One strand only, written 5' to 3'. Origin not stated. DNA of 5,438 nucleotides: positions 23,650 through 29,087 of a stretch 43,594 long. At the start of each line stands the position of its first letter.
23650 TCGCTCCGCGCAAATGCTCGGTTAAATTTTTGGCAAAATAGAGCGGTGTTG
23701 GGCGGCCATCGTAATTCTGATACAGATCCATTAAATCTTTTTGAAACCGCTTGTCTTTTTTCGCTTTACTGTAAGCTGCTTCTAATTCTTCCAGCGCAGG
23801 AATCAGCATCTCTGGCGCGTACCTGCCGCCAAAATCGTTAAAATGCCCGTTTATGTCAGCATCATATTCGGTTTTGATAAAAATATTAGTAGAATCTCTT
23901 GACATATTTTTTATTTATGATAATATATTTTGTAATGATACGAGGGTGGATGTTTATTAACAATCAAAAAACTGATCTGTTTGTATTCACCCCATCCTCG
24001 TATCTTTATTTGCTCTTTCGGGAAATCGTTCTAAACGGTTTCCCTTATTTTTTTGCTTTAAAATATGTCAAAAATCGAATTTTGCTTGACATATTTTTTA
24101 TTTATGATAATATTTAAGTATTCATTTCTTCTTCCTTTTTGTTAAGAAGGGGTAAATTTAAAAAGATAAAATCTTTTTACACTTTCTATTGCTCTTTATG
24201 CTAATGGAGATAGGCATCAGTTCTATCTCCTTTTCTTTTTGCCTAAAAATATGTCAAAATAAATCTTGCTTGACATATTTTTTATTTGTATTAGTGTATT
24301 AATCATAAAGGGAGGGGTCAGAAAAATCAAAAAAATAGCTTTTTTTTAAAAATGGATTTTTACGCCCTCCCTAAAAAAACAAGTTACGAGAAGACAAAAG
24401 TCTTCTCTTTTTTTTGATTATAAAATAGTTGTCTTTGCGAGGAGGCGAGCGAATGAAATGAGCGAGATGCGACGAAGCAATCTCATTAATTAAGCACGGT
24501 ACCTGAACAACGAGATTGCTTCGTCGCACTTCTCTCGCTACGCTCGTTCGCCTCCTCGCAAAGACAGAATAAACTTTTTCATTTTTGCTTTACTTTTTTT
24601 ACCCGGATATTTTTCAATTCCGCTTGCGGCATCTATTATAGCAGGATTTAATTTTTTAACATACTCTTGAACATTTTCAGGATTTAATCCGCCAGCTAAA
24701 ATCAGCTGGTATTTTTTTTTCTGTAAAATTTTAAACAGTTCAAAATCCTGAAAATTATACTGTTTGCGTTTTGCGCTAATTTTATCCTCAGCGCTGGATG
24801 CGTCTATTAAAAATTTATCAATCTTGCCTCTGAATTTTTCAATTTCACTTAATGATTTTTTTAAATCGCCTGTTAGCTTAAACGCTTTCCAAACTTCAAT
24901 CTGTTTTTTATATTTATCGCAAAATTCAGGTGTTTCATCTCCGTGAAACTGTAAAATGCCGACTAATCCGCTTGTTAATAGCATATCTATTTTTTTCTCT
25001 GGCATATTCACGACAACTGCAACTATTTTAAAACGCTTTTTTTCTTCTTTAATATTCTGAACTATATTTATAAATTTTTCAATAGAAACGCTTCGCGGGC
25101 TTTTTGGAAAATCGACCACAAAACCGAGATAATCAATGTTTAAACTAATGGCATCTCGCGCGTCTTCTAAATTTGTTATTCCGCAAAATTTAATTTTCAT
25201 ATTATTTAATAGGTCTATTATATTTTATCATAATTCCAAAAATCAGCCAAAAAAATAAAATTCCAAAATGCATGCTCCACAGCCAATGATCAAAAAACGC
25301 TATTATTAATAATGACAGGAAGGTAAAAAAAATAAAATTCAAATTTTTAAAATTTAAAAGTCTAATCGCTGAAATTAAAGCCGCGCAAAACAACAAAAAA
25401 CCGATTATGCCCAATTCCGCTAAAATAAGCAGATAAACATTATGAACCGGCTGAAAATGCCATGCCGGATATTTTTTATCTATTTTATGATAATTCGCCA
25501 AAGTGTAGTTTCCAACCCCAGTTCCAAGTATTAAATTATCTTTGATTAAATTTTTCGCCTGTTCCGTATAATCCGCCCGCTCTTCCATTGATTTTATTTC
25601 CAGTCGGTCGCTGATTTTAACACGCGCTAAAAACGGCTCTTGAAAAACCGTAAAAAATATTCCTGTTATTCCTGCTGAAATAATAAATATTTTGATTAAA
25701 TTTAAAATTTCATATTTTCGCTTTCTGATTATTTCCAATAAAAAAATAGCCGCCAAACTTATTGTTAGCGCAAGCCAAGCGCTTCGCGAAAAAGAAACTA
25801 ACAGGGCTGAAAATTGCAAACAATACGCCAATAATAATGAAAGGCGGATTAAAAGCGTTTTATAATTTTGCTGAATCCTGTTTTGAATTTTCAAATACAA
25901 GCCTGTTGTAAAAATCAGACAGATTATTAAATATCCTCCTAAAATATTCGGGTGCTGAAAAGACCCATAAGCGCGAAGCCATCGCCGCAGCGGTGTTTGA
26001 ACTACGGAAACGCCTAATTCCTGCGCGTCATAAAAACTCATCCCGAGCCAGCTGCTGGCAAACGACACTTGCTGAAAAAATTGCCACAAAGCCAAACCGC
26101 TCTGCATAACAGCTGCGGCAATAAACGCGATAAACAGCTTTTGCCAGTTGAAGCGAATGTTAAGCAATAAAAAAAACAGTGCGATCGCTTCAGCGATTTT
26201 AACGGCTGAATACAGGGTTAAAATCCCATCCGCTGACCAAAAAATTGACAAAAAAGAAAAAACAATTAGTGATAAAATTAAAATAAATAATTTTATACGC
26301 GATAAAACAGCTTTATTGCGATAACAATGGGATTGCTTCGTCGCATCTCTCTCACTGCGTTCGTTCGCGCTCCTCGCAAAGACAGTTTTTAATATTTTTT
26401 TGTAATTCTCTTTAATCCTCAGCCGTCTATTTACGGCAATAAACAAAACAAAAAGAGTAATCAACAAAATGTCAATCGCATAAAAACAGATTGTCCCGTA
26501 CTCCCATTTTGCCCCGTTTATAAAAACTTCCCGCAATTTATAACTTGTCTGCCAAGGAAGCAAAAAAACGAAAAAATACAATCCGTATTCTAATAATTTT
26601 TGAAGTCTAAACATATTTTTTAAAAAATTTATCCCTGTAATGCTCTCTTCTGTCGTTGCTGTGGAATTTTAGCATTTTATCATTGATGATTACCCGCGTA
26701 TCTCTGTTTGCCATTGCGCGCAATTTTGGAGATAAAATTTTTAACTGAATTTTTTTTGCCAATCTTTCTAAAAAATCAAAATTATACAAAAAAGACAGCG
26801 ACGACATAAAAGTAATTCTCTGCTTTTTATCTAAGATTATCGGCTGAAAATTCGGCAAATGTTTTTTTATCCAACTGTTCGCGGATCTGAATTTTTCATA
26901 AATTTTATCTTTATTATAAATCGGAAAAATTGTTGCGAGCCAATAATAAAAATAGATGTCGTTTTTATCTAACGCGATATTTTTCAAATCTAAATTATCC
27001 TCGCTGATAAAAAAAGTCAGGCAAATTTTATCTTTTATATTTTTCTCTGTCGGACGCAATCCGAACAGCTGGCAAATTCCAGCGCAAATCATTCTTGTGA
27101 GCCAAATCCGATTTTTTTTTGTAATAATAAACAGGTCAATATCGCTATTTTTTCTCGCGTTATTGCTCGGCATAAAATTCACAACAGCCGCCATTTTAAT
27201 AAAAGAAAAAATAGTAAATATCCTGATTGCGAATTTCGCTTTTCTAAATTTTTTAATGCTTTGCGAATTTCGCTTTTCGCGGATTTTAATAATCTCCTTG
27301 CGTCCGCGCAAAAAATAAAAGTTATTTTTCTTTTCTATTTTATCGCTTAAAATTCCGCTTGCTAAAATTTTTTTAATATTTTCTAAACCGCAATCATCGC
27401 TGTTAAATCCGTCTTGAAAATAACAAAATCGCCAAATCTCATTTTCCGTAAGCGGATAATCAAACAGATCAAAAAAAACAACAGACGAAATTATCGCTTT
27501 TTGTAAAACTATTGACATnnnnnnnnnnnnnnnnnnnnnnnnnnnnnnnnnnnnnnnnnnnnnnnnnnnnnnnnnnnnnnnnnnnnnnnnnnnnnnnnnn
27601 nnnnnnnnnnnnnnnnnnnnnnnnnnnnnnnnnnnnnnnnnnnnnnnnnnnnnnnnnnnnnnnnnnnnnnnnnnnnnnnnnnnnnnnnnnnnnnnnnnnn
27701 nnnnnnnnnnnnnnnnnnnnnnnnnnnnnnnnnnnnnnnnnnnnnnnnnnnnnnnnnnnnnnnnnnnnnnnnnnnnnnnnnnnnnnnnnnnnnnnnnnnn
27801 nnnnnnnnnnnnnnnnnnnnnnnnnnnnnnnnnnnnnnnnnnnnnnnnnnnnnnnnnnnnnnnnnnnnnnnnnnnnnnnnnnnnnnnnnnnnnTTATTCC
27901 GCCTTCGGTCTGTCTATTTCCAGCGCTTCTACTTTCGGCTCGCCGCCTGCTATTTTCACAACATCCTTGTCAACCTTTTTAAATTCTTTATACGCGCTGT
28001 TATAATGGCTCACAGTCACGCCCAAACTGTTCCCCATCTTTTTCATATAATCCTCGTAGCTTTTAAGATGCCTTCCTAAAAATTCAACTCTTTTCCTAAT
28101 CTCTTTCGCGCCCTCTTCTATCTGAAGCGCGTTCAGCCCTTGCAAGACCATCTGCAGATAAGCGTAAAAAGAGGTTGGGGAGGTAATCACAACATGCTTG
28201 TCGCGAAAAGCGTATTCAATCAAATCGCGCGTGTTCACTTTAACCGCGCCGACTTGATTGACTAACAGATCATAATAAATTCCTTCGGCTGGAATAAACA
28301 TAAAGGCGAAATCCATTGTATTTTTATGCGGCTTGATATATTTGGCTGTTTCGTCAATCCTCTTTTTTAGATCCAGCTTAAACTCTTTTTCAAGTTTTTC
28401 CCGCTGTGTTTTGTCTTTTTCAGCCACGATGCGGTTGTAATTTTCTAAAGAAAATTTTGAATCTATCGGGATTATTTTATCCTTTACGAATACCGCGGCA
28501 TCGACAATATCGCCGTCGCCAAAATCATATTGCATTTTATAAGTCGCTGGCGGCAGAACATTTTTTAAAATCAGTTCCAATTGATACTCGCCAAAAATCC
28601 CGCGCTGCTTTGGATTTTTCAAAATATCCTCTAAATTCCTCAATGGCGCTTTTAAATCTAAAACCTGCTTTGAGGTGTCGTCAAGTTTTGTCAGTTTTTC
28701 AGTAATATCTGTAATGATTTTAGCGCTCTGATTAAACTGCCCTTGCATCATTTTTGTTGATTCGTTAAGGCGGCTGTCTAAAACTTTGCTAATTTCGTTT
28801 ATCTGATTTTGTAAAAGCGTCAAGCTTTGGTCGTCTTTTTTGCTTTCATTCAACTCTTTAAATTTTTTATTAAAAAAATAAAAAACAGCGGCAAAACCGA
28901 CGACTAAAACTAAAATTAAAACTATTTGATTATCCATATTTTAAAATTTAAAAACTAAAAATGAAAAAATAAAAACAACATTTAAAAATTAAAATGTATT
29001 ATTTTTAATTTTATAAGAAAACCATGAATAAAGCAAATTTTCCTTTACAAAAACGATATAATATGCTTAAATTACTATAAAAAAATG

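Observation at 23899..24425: Tandem array of three promoter/variable RNA/terminator cassettes antisense inside the trp locus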

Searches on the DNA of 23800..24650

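Call 11: search_rna_families(source=window, start=23800, end=24650, threshold=evalue, max_evalue=10)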
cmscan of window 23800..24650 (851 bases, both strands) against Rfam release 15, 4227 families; matches with E-value up to 10: 19.
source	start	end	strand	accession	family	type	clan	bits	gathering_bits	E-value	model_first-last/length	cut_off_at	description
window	24423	24563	-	RF00766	mir-335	Gene; miRNA;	-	32.1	64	4.2e-05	1-92/92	no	mir-335 microRNA precursor family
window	24308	24420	+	RF02058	STnc400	Gene;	-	26.6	80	0.0099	1-125/125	no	Gammaproteobacterial sRNA STnc400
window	24240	24316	+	RF04348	Plastid-psbM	Cis-reg;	-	26.6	52.7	0.2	1-79/79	no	Plastid-psbM 3UTR RNA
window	24331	24603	-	RF01264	snR83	Gene; snRNA; snoRNA; HACA-box;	CL00023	26.3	75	0.00093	1-308/308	no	Small nucleolar RNA snR83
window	24377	24458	-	RF02059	STnc50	Gene; sRNA;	-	23.9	55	0.18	1-84/84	no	Salmonella enterica sRNA STnc40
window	24323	24413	+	RF01859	Phe_leader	Cis-reg; leader;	-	21.5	55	0.59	1-125/125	no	Phenylalanine leader peptide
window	24323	24419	+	RF02029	sraA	Gene; sRNA;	-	20.7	56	1.7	1-95/95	no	sraA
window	24141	24221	+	RF04348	Plastid-psbM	Cis-reg;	-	20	52.7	5.8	1-79/79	no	Plastid-psbM 3UTR RNA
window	24298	24415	+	RF01743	leu-phe_leader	Cis-reg; leader;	-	19.7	70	1.6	1-162/162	no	leu/phe leader RNA from Lactococcus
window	24188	24254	+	RF03858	mir-1991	Gene; miRNA;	-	18.2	66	2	1-66/66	no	mir-1991 microRNA precursor family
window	23925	24009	-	RF03905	MIR6149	Gene; miRNA;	-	17.8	100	2.2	1-99/99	no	MIR6149 microRNA precursor family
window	24307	24374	+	RF01666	rox2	Cis-reg;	-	17.7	55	5.5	1-71/71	no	Drosophila rox2 ncRNA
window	24295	24376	-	RF00766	mir-335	Gene; miRNA;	-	17.4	64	0.8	1-92/92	no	mir-335 microRNA precursor family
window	23931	24018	+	RF00019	Y_RNA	Gene;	-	15.7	38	3.6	1-96/96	no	Y RNA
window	23922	24021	+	RF00690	MIR408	Gene; miRNA;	-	15.5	64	1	1-126/126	no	MIR408 microRNA precursor family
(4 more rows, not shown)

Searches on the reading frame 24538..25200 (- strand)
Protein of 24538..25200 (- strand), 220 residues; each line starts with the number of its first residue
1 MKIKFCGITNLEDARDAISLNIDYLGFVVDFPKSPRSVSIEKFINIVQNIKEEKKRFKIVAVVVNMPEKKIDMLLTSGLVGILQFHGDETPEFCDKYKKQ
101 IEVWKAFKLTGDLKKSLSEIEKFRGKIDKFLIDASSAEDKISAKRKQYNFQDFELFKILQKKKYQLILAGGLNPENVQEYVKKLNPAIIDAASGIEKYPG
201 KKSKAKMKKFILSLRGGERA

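Call 35: search_protein_families(library=pfam, proteins=[window:24538-25200:-], max_evalue=0.01)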
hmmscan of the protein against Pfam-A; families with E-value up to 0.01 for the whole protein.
window:24538-25200:- (220 aa): 1 family
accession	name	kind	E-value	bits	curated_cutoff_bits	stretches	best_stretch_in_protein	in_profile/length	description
PF00697.28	PRAI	-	8.9e-32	110.8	22.7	1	4-211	2-191/193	N-(5'phosphoribosyl)anthranilate (PRA) isomerase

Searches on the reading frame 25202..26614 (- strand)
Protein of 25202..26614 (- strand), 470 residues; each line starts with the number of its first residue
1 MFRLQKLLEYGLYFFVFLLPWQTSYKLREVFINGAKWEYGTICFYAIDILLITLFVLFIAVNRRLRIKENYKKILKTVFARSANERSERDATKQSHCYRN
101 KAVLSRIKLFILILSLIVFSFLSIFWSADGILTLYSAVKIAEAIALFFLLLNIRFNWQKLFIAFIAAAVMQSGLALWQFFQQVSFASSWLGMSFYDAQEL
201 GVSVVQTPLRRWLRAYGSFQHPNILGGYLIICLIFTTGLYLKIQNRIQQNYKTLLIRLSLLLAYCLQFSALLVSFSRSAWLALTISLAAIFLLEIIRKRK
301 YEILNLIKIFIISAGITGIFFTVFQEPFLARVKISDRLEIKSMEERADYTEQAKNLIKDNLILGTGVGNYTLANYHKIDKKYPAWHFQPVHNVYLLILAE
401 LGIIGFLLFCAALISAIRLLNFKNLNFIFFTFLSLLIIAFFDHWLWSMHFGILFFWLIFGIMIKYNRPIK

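Call 35: search_protein_families(library=pfam, proteins=[window:25202-26614:-], max_evalue=0.01)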
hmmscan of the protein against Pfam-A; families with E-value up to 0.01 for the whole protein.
window:25202-26614:- (470 aa): 1 family
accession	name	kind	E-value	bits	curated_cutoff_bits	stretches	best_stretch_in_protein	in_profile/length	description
PF04932.20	Wzy_C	-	8.8e-21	74.7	31.7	1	266-410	5-149/149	O-Antigen ligase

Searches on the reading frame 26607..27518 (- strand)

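Call 35: search_protein_families(library=pfam, proteins=[window:26607-27518:-], max_evalue=0.01)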
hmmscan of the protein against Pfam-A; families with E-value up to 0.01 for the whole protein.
window:26607-27518:- (303 aa): 1 family
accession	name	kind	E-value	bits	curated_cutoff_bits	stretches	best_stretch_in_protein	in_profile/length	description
PF18765.7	Polbeta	-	0.0075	16.9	26.9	0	118-142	24-48/93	Polymerase beta, Nucleotidyltransferase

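Call 75: search_protein_families(library=padloc, proteins=[window:26607-27518:-], max_evalue=0.01)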
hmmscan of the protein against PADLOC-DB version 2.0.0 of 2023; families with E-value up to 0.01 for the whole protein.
window:26607-27518:- (303 aa): 0 families

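Call 76: search_protein_families(library=ncbifam, proteins=[window:26607-27518:-], max_evalue=0.01)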
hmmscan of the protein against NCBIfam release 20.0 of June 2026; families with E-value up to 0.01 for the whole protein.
window:26607-27518:- (303 aa): 0 families

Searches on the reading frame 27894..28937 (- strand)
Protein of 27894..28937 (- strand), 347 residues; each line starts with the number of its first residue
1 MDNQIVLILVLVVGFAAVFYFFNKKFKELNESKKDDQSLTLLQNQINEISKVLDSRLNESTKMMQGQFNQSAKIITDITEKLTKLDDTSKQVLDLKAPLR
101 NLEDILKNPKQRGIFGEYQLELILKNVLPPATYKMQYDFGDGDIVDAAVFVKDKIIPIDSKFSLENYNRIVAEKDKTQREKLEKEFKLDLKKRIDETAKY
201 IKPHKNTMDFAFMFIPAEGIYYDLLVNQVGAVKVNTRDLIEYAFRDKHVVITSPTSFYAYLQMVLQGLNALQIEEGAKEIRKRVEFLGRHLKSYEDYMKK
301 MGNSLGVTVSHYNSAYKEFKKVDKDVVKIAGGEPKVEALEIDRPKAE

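Call 35: search_protein_families(library=pfam, proteins=[window:27894-28937:-], max_evalue=0.01)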
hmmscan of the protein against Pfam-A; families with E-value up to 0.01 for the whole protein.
window:27894-28937:- (347 aa): 2 families
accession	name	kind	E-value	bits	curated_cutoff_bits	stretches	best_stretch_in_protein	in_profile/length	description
PF02646.22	RmuC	-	8e-53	179.9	26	1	45-324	2-272/291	RmuC family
PF24852.1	DUF7726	-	0.0052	17.3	26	0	289-324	34-69/73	Domain of unknown function (DUF7726)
